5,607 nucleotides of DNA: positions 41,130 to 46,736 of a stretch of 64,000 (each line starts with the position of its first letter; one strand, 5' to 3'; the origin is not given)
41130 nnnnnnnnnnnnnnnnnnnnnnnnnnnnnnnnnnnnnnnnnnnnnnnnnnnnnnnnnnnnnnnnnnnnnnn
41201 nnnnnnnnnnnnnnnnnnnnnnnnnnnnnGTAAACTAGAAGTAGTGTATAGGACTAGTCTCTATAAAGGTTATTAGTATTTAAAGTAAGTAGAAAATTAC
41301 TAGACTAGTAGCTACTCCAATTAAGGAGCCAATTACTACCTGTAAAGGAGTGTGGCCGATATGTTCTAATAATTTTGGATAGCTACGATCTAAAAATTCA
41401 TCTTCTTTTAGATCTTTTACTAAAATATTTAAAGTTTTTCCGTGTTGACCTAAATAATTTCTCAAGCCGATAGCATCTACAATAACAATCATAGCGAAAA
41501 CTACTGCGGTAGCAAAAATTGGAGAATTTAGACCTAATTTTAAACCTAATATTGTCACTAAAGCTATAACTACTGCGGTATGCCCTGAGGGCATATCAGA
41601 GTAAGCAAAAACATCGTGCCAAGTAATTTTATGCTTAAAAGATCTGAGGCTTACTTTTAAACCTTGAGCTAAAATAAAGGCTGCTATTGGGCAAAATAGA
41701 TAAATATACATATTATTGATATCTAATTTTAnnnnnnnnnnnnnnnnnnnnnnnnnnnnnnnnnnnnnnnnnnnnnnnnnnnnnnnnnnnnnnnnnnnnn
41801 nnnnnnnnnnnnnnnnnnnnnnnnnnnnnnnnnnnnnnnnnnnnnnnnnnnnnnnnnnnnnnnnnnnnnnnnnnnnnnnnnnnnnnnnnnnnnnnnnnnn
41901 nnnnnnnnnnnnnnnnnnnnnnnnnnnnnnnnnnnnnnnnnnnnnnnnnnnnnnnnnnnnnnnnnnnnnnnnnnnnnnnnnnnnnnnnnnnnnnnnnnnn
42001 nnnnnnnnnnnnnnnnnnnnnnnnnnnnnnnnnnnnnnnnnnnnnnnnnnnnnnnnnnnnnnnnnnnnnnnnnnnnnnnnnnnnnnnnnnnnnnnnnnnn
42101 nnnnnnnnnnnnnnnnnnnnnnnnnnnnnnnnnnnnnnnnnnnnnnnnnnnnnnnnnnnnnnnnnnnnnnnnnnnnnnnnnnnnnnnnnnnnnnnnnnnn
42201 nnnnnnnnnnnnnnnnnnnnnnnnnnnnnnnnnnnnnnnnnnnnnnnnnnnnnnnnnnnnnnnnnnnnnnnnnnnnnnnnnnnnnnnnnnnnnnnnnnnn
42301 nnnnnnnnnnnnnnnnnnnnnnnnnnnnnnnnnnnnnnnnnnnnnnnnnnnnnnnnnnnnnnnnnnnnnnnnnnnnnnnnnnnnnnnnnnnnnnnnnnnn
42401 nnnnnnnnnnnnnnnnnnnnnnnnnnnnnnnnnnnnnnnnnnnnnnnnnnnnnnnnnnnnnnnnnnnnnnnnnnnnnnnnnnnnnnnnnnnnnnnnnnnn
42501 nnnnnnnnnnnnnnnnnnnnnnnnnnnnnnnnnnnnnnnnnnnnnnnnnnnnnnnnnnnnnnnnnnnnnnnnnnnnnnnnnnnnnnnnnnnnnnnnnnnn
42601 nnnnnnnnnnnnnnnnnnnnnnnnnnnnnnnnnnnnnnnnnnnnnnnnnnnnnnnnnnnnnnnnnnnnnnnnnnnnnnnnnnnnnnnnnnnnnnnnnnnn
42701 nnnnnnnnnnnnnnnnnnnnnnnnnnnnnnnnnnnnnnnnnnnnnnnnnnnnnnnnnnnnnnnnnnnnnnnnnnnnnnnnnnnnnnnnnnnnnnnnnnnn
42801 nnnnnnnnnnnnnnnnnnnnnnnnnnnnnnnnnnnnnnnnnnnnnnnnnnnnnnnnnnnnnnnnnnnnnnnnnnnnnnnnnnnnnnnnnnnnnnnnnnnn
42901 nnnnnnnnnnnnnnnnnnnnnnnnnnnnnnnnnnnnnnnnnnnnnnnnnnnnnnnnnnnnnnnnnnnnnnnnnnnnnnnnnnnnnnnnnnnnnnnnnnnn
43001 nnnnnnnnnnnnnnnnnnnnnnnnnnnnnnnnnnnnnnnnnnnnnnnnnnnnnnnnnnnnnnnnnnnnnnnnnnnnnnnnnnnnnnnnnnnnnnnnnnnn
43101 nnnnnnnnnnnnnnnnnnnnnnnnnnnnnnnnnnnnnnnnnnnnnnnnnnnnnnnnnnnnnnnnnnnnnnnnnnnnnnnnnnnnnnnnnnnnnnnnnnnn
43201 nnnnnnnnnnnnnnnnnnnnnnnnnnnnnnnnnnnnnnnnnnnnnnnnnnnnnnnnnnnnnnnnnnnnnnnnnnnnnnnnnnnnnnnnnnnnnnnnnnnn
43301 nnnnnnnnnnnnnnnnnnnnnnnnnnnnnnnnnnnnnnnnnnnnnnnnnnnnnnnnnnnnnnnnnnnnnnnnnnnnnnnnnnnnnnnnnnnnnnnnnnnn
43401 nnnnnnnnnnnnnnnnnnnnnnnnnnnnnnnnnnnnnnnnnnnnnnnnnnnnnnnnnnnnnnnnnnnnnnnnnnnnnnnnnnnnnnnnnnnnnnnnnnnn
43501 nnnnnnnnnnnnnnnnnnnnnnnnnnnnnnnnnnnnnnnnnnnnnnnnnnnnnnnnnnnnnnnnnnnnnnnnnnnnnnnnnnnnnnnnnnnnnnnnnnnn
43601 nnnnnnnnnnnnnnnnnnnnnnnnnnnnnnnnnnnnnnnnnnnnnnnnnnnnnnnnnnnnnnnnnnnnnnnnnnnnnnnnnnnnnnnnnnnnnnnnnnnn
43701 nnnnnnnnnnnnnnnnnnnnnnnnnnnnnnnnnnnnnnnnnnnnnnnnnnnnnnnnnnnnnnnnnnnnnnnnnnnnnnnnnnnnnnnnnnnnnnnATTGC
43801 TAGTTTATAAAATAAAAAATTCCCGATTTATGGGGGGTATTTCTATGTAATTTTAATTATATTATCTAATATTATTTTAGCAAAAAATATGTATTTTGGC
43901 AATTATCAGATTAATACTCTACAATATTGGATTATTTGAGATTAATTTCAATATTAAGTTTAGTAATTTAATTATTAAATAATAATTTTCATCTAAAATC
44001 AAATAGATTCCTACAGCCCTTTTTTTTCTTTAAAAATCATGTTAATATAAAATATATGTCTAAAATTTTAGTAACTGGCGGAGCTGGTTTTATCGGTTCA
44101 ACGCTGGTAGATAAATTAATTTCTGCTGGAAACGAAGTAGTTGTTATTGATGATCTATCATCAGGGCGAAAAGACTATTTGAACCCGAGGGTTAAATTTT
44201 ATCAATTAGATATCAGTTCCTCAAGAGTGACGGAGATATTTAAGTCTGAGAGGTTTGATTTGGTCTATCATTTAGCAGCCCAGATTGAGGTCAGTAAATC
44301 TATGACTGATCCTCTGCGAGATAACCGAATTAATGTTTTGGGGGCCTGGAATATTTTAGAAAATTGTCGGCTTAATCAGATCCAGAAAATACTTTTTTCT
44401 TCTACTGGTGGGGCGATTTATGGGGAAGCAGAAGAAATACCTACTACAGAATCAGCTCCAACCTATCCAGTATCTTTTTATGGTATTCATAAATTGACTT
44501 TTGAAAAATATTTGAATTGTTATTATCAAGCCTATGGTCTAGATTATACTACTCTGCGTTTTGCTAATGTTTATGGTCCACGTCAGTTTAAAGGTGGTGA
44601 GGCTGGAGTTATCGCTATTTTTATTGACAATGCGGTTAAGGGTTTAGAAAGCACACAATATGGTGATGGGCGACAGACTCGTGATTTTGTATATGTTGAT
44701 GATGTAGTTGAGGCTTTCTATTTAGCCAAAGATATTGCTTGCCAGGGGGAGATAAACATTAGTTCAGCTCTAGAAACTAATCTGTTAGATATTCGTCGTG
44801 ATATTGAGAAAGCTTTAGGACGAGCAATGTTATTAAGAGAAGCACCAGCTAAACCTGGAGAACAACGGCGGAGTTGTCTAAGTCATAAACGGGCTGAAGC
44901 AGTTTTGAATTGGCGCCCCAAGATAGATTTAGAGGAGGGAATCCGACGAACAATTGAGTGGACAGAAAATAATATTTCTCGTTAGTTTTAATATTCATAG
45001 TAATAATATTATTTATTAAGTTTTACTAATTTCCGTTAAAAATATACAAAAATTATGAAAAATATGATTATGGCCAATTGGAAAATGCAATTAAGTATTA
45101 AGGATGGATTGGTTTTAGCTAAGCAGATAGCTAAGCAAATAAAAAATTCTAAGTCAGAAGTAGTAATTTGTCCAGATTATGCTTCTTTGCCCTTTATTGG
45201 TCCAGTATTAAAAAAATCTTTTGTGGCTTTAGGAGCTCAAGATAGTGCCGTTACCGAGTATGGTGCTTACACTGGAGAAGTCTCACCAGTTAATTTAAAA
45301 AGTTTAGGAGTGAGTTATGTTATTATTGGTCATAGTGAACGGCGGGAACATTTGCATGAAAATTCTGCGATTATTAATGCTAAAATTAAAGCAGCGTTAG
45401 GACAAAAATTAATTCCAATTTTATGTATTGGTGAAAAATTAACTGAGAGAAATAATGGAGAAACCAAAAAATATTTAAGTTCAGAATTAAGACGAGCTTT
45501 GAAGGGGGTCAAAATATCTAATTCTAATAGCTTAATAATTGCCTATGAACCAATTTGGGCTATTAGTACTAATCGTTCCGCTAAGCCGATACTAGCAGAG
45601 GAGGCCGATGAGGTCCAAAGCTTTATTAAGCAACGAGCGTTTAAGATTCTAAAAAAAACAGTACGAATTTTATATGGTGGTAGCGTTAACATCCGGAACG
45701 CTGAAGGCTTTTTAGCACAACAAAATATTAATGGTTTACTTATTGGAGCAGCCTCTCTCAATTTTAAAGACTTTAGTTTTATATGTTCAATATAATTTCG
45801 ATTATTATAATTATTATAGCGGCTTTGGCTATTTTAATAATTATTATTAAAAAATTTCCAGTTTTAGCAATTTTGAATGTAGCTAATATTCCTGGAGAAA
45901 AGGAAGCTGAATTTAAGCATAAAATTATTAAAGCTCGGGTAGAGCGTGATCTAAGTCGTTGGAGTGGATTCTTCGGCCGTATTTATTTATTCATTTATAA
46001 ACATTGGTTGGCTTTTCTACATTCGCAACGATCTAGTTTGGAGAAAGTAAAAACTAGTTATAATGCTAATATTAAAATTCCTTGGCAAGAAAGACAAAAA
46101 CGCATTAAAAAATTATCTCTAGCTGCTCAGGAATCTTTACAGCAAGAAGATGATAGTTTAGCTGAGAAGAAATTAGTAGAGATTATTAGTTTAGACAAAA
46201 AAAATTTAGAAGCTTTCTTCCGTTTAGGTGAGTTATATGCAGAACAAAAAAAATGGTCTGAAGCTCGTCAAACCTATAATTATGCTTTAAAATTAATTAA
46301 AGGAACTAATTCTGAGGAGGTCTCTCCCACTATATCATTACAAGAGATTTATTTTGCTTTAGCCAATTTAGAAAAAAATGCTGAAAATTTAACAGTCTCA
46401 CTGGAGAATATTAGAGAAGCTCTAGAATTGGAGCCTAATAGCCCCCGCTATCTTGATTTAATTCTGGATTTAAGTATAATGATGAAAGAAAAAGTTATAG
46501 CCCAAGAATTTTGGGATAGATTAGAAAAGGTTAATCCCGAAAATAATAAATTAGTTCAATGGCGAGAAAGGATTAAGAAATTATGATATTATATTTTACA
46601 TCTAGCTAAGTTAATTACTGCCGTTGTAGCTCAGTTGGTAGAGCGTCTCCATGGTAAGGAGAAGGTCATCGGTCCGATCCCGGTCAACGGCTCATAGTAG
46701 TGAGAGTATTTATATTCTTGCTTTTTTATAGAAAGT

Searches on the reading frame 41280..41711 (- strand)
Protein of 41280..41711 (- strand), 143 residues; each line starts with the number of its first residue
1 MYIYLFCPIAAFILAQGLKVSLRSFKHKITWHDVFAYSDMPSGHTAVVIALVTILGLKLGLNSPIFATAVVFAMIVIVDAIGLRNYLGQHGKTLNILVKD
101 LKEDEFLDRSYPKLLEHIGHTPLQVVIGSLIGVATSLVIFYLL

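Call 22: search_protein_families(library=pfam, max_evalue=0.00001, proteins=[window:41280-41711:-])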
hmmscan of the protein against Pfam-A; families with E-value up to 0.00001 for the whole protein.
window:41280-41711:- (143 aa): 2 families
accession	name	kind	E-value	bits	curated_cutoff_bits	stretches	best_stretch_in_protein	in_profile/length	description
PF02681.20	DUF212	-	1e-33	116.6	26.5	1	5-134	6-125/126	Divergent PAP2 family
PF01569.27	PAP2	-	1.5e-06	28.4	27.2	0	30-90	37-102/130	PAP2 superfamily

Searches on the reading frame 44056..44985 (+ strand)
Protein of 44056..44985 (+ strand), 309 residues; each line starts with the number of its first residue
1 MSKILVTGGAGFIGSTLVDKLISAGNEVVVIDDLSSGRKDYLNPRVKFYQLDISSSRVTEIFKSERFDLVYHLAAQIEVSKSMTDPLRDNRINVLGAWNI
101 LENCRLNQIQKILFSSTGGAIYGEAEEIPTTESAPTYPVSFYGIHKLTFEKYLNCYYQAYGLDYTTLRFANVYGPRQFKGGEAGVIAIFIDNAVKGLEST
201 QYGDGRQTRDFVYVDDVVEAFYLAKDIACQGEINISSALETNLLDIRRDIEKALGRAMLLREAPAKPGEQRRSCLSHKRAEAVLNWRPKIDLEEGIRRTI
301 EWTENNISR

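Call 22: search_protein_families(library=pfam, max_evalue=0.00001, proteins=[window:44056-44985:+])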
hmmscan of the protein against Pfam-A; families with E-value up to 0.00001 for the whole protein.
window:44056-44985:+ (309 aa): 6 families
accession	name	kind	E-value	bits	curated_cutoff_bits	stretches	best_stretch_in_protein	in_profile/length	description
PF01370.27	Epimerase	-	1.5e-62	211.6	20.9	1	4-225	1-225/240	NAD dependent epimerase/dehydratase family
PF16363.11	GDP_Man_Dehyd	-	2.2e-56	192.2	27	1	5-299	1-332/332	GDP-mannose 4,6 dehydratase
PF01073.25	3Beta_HSD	-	4e-19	69.2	22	1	5-225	1-229/280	3-beta hydroxysteroid dehydrogenase/isomerase family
PF04321.23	RmlD_sub_bind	-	1.5e-16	60.7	27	1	3-175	2-154/287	RmlD substrate binding domain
PF02719.21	Polysacc_synt_2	-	4.5e-15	56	20.2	1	4-251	1-244/293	Polysaccharide biosynthesis protein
PF07993.18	NAD_binding_4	-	8.7e-10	38.6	20.1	0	51-220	75-257/258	Male sterility protein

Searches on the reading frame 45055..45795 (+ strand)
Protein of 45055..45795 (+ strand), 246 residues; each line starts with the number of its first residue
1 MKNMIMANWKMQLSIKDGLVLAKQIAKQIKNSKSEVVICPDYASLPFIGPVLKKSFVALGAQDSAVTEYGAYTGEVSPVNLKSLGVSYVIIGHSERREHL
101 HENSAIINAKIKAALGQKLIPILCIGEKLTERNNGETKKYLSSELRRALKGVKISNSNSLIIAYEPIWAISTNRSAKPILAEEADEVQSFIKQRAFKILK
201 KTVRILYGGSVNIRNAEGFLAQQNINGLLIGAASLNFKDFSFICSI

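Call 57: search_protein_families(library=pfam, max_evalue=0.00001, proteins=[window:45055-45795:+])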
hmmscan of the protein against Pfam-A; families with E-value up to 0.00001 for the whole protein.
window:45055-45795:+ (246 aa): 1 family
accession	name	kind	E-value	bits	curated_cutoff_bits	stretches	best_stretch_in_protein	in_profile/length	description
PF00121.24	TIM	-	7.5e-74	248.8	20.1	1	4-245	2-243/245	Triosephosphate isomerase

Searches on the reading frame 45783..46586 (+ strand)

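Call 57: search_protein_families(library=pfam, max_evalue=0.00001, proteins=[window:45783-46586:+])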
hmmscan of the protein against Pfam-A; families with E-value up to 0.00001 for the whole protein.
window:45783-46586:+ (267 aa): 1 family
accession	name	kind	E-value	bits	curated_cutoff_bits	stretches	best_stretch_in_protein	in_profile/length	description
PF07719.23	TPR_2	-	8.3e-09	35.3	27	0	143-171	2-30/34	Tetratricopeptide repeat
